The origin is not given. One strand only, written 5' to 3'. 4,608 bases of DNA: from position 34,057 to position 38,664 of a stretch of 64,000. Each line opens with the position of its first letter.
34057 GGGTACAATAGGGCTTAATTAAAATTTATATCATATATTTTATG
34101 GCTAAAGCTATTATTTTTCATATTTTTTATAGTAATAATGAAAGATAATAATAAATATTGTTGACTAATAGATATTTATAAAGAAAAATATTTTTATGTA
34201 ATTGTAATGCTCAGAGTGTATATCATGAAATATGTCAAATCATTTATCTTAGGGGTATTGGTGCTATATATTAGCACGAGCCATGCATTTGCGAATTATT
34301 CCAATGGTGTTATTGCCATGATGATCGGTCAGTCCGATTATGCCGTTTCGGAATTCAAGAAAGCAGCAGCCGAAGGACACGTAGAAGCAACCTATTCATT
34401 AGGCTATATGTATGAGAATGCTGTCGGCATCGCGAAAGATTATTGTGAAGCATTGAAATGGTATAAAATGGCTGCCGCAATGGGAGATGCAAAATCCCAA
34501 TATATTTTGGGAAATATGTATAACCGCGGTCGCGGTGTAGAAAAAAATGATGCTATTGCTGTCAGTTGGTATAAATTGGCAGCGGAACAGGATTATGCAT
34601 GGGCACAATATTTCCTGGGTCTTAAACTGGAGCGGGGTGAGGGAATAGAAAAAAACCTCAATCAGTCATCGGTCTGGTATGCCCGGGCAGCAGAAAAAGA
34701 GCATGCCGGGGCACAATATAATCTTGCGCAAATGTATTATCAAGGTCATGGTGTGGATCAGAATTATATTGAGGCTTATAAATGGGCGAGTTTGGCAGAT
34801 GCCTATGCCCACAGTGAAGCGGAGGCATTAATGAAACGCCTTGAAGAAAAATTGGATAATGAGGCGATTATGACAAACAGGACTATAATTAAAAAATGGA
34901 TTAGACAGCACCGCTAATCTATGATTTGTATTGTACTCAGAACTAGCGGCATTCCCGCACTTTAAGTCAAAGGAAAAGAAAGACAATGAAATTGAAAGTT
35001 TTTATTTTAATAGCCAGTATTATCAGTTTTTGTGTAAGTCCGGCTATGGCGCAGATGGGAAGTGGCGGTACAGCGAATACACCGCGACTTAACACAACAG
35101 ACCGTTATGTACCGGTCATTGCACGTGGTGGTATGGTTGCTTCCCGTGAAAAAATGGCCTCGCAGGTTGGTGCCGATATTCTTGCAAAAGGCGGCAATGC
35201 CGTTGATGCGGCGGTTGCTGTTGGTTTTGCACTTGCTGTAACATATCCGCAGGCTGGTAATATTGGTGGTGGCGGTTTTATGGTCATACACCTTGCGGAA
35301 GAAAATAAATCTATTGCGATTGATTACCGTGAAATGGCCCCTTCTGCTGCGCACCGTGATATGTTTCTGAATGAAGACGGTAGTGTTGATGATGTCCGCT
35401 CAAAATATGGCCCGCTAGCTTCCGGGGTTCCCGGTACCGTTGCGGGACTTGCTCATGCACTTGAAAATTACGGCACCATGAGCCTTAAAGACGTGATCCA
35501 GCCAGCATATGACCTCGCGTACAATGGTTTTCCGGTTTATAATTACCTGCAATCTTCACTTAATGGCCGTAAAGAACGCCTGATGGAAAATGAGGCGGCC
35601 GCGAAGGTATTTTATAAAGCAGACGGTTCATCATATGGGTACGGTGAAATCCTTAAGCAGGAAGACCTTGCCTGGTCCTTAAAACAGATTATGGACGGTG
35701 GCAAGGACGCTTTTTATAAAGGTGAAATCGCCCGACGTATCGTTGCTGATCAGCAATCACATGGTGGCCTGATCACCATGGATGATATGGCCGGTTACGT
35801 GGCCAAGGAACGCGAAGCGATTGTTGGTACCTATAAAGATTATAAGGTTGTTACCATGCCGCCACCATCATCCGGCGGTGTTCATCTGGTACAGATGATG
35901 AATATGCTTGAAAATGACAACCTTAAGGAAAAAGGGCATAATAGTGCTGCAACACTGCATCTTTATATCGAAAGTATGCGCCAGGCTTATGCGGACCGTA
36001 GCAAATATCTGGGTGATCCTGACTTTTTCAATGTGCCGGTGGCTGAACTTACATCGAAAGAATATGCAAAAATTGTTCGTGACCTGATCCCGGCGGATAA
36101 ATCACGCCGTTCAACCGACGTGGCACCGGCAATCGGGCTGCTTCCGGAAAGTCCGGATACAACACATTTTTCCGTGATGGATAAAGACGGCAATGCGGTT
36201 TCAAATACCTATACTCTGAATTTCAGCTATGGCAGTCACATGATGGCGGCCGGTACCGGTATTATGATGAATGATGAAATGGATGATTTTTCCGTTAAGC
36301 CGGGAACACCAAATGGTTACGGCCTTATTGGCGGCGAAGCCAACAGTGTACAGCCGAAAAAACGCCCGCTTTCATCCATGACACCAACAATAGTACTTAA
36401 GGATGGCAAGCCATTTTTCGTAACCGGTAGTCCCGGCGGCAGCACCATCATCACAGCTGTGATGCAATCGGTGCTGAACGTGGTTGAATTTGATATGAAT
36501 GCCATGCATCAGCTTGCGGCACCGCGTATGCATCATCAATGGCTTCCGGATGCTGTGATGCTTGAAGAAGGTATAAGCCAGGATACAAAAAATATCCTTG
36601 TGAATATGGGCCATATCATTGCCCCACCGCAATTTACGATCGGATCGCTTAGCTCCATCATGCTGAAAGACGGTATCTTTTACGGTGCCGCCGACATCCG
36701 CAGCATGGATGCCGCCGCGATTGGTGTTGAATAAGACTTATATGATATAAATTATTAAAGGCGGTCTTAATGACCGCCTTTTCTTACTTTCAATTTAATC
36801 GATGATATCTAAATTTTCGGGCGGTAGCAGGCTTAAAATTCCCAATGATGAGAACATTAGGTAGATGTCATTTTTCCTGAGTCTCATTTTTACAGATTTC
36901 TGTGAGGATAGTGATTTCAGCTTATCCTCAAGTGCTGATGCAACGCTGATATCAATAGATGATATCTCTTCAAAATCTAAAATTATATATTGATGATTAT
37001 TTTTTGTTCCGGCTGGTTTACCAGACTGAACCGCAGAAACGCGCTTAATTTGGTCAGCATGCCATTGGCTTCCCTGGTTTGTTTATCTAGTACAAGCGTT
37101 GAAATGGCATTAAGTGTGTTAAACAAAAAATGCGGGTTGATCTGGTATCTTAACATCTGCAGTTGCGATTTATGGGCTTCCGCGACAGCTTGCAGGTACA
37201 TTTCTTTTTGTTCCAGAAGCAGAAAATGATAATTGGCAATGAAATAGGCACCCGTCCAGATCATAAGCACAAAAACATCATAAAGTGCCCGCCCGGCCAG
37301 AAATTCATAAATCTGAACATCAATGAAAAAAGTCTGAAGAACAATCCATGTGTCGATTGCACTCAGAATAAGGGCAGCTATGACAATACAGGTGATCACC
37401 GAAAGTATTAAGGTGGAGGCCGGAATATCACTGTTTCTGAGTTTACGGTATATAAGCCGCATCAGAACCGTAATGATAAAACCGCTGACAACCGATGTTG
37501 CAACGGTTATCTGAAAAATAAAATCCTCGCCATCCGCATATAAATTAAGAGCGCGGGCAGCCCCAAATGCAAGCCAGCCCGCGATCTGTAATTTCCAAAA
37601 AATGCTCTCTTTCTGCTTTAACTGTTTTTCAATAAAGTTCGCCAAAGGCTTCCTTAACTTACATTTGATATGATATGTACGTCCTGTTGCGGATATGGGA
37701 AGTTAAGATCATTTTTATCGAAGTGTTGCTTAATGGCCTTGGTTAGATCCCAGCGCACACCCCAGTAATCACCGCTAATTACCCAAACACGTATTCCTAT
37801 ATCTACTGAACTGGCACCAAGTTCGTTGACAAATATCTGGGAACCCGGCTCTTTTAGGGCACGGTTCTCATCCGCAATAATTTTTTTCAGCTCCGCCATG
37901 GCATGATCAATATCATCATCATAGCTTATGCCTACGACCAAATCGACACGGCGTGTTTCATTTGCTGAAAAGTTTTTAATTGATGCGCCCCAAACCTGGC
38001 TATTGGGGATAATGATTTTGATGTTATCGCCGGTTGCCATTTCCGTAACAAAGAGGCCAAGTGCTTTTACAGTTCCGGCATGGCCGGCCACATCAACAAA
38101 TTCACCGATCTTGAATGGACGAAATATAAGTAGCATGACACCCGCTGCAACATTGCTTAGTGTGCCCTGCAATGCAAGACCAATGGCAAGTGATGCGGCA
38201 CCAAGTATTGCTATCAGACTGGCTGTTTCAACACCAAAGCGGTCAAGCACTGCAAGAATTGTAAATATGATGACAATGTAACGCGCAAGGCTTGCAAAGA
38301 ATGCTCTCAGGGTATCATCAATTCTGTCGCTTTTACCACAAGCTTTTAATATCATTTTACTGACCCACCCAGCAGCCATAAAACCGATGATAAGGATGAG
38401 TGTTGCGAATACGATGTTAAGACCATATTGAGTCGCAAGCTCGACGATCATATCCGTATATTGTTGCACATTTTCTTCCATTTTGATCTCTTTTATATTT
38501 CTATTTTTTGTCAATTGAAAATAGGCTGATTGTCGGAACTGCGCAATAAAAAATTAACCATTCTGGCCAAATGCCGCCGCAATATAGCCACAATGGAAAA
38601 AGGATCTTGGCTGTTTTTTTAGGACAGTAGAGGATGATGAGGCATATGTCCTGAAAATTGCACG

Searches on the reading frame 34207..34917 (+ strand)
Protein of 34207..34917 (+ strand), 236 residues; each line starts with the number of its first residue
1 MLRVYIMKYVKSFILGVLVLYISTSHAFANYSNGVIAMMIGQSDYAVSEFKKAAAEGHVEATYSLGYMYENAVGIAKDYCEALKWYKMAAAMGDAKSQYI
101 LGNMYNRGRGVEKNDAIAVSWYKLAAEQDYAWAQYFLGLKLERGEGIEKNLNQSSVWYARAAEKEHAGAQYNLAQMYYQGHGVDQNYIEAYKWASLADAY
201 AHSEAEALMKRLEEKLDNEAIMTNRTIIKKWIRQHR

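Call 28: search_protein_families(library=pfam, proteins=[window:34207-34917:+], max_evalue=0.00001)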
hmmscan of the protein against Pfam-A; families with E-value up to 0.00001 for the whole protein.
window:34207-34917:+ (236 aa): 1 family
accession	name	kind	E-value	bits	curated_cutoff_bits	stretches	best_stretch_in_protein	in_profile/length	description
PF08238.18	Sel1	-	2.5e-29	101.1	30.7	3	95-130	1-36/36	Sel1 repeat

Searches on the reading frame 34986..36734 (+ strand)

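Call 28: search_protein_families(library=pfam, proteins=[window:34986-36734:+], max_evalue=0.00001)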
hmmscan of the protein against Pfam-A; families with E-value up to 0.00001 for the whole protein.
window:34986-36734:+ (582 aa): 1 family
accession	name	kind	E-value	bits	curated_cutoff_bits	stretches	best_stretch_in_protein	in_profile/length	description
PF01019.26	G_glu_transpept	-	1.1e-170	569.3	27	1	64-573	2-510/512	Gamma-glutamyltranspeptidase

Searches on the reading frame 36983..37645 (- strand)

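Call 28: search_protein_families(library=pfam, proteins=[window:36983-37645:-], max_evalue=0.00001)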
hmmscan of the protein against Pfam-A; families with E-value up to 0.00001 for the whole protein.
window:36983-37645:- (220 aa): 1 family
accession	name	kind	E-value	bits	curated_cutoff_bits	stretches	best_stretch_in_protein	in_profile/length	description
PF06580.19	His_kinase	-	3.2e-17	63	25.2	1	161-214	2-54/81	Histidine kinase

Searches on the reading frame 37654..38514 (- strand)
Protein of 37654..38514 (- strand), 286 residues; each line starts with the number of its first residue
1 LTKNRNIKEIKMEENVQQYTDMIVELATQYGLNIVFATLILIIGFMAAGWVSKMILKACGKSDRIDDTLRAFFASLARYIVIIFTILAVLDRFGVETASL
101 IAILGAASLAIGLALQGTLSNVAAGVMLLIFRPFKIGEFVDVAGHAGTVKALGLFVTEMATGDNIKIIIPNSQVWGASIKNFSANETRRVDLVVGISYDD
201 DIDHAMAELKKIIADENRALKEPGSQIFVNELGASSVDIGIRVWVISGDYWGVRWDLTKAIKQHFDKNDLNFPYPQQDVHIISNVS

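Call 29: search_protein_families(library=pfam, proteins=[window:37654-38514:-], max_evalue=0.00001)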
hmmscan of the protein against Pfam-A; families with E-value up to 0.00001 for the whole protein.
window:37654-38514:- (286 aa): 4 families
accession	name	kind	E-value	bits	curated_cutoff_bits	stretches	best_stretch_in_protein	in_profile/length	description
PF00924.24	MS_channel_2nd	-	3.6e-19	69.1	20.2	1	118-183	2-67/68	Mechanosensitive ion channel, beta-domain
PF21082.3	MS_channel_3rd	-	1.2e-14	55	21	1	190-272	1-88/88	Mechanosensitive ion channel MscS, C-terminal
PF21088.3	MS_channel_1st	-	1e-10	41.8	23.1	1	76-116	2-42/42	Mechanosensitive ion channel, transmembrane helices 2/3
PF05552.17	MS_channel_1st_1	-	5.2e-06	26.7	22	0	22-60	5-43/50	Mechanosensitive ion channel, conserved TM helix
